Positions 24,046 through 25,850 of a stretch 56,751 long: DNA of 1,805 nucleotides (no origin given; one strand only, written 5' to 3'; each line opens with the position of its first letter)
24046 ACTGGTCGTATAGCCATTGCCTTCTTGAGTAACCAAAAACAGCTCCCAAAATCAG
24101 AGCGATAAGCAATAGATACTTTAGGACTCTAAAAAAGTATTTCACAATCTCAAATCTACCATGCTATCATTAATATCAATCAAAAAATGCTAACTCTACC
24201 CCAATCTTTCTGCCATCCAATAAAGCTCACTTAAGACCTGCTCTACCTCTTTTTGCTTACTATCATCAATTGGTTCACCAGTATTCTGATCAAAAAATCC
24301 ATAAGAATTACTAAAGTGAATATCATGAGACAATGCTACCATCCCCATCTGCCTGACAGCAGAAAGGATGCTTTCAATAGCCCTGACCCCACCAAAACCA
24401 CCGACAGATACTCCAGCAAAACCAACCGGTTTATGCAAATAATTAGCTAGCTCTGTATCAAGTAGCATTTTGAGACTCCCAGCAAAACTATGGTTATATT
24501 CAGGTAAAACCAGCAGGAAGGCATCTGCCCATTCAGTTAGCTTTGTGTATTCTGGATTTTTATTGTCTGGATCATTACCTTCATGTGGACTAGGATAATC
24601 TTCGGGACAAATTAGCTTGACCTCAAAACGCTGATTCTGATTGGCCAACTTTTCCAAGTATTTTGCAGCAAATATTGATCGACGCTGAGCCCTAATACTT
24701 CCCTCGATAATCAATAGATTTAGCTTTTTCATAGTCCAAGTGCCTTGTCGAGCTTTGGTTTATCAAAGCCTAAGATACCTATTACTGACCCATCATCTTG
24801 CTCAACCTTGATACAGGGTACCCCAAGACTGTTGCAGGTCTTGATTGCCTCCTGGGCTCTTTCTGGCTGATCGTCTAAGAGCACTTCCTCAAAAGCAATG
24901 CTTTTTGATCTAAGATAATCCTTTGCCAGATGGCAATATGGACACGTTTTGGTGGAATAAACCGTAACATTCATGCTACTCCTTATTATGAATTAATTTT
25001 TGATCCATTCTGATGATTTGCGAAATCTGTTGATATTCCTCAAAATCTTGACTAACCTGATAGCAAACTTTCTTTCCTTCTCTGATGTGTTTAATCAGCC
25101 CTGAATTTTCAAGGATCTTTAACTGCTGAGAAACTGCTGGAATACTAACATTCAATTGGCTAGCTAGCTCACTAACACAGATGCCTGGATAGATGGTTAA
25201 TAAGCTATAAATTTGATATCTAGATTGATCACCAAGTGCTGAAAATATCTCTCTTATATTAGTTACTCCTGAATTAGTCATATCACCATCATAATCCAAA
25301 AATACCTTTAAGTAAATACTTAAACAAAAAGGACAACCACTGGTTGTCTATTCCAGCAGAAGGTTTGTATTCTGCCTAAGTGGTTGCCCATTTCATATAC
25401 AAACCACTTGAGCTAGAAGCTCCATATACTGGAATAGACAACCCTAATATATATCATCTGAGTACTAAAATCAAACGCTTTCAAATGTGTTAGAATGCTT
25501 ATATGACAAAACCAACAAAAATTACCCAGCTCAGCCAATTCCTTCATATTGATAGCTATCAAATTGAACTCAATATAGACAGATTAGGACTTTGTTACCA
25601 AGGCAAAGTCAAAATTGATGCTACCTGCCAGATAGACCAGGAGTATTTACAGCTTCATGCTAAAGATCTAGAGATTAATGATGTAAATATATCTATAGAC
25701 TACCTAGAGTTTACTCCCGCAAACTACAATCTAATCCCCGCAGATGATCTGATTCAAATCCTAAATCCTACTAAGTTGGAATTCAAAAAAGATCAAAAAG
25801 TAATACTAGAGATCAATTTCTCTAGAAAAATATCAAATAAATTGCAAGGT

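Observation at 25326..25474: Riboswitch-like leader, copy B, with a clear P1-versus-terminator switch, upstream of the arsR-grx-FMN reductase operon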

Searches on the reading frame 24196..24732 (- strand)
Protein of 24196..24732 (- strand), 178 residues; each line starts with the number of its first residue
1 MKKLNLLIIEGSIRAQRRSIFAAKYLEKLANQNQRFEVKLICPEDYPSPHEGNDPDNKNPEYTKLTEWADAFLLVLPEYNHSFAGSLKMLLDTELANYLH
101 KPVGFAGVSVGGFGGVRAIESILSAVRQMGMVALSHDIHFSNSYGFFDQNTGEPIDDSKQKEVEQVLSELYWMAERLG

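Call 13: search_protein_families(library=pfam, proteins=[window:24196-24732:-])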
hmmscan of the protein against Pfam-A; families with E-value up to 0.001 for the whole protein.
window:24196-24732:- (178 aa): 2 families
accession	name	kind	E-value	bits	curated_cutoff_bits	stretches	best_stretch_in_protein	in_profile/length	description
PF03358.20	FMN_red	-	1.3e-21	77.2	24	1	5-139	2-146/152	NADPH-dependent FMN reductase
PF02525.22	Flavodoxin_2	-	8.6e-06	26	27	1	5-93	2-102/198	Flavodoxin-like fold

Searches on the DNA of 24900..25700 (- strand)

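Call 5: search_rna_families(source=window, start=24900, end=25700, threshold=evalue, max_evalue=10, show_alignments=5)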
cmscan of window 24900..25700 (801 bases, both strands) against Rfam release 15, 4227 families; matches with E-value up to 10: 5.
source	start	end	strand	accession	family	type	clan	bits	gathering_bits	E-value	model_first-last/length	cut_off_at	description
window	25077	25134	+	RF00070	SNORD29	Gene; snRNA; snoRNA; CD-box;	CL00051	18.9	48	0.71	1-65/65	no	Small nucleolar RNA SNORD29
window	24983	25055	+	RF00093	SNORD18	Gene; snRNA; snoRNA; CD-box;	CL00047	15.4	41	7.9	1-71/71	no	Small nucleolar RNA SNORD18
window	25317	25381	-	RF03732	mir-2057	Gene; miRNA;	-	15.2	100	7.7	1-72/72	no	mir-2057 microRNA precursor family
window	25006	25087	+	RF01860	Afu_455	Gene; snRNA; snoRNA; CD-box;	-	15.2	48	7.8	1-92/92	no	A. fumigatus snoRNA Afu_455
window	24900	24989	+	RF00046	snoR30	Gene; snRNA; snoRNA; CD-box;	CL00073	14.3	60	6.2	1-96/96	no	Small nucleolar RNA R30/Z108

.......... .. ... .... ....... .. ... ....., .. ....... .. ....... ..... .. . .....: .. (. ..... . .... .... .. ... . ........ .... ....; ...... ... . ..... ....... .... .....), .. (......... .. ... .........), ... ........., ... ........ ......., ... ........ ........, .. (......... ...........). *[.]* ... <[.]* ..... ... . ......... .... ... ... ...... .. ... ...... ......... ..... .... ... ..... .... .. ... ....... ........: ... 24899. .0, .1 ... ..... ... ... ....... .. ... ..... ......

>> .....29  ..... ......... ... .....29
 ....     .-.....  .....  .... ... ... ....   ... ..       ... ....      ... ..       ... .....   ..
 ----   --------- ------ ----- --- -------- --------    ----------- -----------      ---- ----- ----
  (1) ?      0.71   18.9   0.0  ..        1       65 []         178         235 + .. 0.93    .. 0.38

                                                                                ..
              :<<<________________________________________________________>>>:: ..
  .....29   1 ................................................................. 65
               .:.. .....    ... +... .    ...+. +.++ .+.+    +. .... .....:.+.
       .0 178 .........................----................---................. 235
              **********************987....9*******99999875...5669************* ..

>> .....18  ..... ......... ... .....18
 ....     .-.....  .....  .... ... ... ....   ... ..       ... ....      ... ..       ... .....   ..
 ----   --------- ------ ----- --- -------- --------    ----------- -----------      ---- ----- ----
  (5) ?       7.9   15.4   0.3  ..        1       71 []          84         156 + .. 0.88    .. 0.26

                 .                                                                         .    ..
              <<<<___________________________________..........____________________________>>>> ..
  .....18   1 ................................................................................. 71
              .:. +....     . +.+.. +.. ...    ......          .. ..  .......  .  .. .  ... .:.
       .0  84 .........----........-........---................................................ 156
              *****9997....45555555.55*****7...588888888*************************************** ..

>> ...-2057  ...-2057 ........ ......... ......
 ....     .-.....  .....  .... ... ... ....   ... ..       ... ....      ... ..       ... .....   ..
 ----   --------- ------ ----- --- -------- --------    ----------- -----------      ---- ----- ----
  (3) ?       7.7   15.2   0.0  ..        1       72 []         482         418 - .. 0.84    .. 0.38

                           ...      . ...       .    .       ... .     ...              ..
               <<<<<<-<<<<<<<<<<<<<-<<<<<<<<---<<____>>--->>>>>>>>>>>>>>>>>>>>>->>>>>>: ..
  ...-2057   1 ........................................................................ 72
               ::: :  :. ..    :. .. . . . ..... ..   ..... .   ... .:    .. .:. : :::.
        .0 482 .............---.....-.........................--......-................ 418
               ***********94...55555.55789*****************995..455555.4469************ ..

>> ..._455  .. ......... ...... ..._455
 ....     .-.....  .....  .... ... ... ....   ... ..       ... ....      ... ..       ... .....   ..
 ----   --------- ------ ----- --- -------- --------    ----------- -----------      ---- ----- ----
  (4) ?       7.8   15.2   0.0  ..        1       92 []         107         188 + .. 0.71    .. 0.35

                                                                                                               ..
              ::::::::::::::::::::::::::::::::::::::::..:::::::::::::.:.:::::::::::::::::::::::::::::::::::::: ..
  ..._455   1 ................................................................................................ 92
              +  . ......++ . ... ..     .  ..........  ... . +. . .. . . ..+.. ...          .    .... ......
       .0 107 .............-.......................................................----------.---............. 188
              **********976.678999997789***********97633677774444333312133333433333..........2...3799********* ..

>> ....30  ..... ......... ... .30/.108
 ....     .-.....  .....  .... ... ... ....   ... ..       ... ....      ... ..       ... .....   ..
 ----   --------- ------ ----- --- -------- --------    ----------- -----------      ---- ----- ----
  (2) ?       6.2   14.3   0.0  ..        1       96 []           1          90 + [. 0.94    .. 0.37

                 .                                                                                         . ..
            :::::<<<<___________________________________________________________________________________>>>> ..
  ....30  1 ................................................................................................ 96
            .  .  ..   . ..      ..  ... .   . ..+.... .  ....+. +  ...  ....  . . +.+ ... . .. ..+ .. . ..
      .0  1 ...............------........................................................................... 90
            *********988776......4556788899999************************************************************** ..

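Call 88: build_rna_model(alignment_id=A8, structure=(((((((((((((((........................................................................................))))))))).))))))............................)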
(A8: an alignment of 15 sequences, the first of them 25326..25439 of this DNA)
Model R1 built from alignment A8 (15 sequences, 147 columns); structure: as given.
model positions 128; base pairs 15; branch points 0; effective number of sequences 2.96; information 0.59 bits per position. Calibrated on 0.2 Mb of random sequence (short: E-values are rough).
structure used (alignment columns):
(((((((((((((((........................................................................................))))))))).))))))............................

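Call 89: search_with_rna_model(model_id=R1, source=window, filters=off, max_evalue=10)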
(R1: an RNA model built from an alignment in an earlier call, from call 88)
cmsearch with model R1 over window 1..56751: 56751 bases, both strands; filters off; matches with E-value up to 10: 12.
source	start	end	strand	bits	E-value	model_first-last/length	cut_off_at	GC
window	6985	7106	-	114.3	1.8e-21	1-128/128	no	0.42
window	25325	25439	-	83.8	2.4e-15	1-128/128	no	0.42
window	7009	7106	+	16.3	0.097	1-104/128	no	0.41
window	25346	25443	+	15.5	0.14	1-108/128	no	0.42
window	11626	11646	-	12.7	0.49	1-128/128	no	0.48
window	1906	1976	+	9.2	2.5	1-128/128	no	0.34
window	53327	53412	-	9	2.9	1-128/128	no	0.43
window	49827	49912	+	8.8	3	1-128/128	no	0.44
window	27728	27777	-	8.6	3.3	1-128/128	no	0.44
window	34819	34869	+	7.1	6.6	1-128/128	no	0.45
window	55748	55823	-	7.1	6.7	1-128/128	no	0.34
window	33742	33782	+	6.8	7.8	1-128/128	no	0.29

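Call 90: search_with_rna_model(model_id=R1, sources=[L032, L044, L045, L046, L047, L048, L049, L050, L051, L052, L053, L054, L055, L056, L057, L089, L090, L103, L131, L132, L133, L134, L141, L142, L148, L150, L151, L152, L153, L154, L155, L156, L158, L159, L160, L161, L162, L163, L164, L165, L166, L167, L168, L169, L170, L171, L172, L173, L174, L176], max_evalue=1)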
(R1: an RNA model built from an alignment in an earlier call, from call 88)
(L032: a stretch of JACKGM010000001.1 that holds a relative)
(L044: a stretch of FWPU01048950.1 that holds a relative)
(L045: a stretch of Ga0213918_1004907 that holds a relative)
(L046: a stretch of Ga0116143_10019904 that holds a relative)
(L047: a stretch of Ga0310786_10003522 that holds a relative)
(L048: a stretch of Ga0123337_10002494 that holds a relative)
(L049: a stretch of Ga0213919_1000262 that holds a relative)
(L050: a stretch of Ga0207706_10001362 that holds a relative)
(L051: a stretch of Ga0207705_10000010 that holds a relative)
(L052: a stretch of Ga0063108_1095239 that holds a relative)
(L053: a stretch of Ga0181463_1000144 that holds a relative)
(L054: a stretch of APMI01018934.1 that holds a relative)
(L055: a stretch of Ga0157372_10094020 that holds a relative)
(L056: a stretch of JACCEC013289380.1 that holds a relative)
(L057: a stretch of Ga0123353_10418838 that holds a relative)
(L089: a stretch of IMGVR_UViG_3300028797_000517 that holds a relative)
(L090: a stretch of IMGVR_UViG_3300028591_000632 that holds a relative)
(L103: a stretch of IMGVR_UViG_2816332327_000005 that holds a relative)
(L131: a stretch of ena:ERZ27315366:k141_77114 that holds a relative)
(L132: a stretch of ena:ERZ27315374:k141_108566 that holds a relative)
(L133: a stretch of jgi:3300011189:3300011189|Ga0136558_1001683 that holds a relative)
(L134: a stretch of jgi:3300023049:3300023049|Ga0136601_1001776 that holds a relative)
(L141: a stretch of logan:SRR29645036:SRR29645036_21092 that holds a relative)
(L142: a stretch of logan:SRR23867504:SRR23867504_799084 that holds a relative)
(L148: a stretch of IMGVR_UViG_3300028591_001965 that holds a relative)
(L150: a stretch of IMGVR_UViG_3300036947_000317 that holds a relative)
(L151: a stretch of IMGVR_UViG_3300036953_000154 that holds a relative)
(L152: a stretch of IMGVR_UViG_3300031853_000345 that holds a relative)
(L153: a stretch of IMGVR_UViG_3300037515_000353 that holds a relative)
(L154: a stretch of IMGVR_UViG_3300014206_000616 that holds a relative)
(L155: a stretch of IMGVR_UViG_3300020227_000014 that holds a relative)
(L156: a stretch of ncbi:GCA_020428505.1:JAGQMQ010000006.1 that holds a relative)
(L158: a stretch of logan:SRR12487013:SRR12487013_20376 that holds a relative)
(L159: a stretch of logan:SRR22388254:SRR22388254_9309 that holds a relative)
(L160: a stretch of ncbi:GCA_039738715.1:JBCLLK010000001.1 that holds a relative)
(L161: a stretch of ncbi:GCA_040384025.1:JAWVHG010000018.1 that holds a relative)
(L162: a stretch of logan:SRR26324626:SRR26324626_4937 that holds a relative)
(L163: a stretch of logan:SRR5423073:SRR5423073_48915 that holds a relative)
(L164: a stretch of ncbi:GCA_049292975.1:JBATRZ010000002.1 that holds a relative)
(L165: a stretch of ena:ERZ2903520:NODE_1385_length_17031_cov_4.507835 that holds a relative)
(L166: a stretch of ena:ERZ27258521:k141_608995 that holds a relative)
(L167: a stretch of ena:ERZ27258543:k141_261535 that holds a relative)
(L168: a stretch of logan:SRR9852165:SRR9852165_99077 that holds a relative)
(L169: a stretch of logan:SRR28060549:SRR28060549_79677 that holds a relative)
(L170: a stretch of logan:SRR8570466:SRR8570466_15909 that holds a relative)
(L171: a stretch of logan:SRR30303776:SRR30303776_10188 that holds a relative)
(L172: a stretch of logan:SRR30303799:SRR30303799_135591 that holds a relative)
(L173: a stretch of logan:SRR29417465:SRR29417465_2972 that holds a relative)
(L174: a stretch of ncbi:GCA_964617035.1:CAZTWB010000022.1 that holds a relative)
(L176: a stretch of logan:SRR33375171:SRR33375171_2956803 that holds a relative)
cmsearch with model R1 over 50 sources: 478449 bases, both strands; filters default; matches with E-value up to 1: 18.
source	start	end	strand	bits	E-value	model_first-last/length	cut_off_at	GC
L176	2834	2959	+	120.2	9.6e-22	1-128/128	no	0.44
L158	9831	9956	+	118.4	2.2e-21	1-128/128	no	0.41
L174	2833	2958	+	114.5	1.3e-20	1-128/128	no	0.45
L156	9836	9957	+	112.8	2.9e-20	1-128/128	no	0.42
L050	9465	9589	-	108.2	2.4e-19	1-128/128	no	0.41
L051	7467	7592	+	106.6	5.2e-19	1-128/128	no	0.4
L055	627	751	-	106.3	5.9e-19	1-128/128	no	0.42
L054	2684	2808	-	102.6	3.3e-18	1-128/128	no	0.44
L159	9825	9952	+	97.6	3.4e-17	1-128/128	no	0.42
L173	2832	2959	+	93.3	2.4e-16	1-128/128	no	0.41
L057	1576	1695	+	88.9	1.9e-15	1-128/128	no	0.35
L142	9861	9975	+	83.9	2e-14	1-128/128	no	0.42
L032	7465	7579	-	77.2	4.4e-13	1-128/128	no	0.44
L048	9892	10008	-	72.6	3.8e-12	1-128/128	no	0.37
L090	7529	7624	+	46.9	5.4e-07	1-128/128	no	0.38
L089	569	661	+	35.6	0.00011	1-128/128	no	0.43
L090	7508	7600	-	20.7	0.11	1-128/128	no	0.3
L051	7512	7636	-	17.3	0.51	1-128/128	no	0.37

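Call 91: search_dna_similar(query=window:25320-25450:-, collection=phages, mode=distant, max_evalue=0.1, max_rows=10)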
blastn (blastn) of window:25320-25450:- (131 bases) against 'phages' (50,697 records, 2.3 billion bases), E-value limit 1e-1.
No match.

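Call 92: search_dna_similar(query=window:25320-25450:-, collection=plasmids, mode=distant, max_evalue=0.1, max_rows=10)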
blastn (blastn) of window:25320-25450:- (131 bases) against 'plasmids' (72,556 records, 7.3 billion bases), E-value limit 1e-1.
No match.
